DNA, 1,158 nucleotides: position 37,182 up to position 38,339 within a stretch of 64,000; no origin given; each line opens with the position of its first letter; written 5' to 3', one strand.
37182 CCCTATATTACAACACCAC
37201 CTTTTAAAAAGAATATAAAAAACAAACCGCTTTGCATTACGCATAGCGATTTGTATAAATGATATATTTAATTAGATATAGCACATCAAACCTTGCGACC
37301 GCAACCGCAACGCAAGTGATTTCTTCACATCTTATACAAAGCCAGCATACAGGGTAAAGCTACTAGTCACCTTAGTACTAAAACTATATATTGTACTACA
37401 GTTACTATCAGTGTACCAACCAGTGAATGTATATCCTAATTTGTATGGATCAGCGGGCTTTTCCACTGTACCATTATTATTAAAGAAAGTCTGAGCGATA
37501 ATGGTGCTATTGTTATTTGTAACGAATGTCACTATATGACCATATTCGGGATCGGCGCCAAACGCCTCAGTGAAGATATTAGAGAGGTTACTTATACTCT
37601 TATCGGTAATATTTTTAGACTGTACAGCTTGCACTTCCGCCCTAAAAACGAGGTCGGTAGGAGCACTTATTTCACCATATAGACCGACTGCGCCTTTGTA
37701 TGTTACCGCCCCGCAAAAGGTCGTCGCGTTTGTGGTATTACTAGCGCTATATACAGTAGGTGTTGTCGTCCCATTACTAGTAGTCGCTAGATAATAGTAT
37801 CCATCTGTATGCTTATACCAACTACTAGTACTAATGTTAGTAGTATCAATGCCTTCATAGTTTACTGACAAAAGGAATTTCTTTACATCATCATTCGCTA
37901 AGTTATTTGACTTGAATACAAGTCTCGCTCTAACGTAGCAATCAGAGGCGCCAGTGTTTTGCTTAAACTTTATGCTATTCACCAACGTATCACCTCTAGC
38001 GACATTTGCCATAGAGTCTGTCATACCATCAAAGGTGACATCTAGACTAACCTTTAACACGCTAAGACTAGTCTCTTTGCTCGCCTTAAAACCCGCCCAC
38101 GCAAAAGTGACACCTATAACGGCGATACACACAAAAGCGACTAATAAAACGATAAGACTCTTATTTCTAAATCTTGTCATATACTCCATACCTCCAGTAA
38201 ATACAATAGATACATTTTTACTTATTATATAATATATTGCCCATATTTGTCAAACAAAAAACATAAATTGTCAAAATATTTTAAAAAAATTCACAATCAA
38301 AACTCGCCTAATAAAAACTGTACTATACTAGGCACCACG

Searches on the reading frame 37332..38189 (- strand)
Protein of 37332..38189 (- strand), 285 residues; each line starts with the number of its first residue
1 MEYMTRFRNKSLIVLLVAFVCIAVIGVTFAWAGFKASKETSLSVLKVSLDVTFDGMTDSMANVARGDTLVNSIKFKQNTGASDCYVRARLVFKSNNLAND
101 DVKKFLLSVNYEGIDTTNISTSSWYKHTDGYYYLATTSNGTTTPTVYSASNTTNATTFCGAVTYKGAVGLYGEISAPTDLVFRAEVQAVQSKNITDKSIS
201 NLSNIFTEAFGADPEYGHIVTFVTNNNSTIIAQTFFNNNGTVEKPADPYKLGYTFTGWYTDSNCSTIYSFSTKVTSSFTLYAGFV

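Call 9: search_protein_families(library=pfam, proteins=[window:37332-38189:-], max_evalue=0.01)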
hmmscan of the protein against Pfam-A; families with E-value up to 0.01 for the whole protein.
window:37332-38189:- (285 aa): 1 family
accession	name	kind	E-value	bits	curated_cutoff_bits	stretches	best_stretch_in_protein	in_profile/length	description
PF09479.16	Flg_new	-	5.6e-16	58.9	27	1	219-282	2-64/65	Listeria-Bacteroides repeat domain (List_Bact_rpt)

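Call 13: find_encoding_contigs(protein=window:37332-38189:-, flank=10000, max_places=10)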
Protein window:37332-38189:- (285 aa): 4 contigs read that carry it; 3 places shown.
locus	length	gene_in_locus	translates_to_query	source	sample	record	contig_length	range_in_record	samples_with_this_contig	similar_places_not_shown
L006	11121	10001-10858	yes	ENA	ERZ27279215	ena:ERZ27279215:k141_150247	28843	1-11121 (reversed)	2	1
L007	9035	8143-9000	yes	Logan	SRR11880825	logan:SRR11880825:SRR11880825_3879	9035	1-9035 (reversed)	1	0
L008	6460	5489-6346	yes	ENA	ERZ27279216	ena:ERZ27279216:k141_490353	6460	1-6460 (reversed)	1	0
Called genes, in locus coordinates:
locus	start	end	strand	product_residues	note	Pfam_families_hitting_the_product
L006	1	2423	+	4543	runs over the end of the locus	-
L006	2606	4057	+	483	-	PF13091:PLDc_2, PF00614:PLDc (weak), PF13091:PLDc_2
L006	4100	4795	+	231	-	PF00149:Metallophos, PF12850:Metallophos_2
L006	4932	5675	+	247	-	PF01520:Amidase_3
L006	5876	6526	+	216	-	-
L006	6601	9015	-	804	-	PF00133:tRNA-synt_1, PF09334:tRNA-synt_1g, PF08264:Anticodon_1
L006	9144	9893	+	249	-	PF04452:Methyltrans_RNA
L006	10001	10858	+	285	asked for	PF09479:Flg_new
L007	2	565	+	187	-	?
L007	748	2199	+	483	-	PF13091:PLDc_2, PF00614:PLDc (weak), PF13091:PLDc_2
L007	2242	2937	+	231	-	PF00149:Metallophos, PF12850:Metallophos_2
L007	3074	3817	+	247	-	PF01520:Amidase_3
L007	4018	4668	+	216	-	-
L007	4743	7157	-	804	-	PF00133:tRNA-synt_1, PF09334:tRNA-synt_1g, PF08264:Anticodon_1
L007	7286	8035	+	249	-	PF04452:Methyltrans_RNA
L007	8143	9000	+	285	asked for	PF09479:Flg_new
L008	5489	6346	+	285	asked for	PF09479:Flg_new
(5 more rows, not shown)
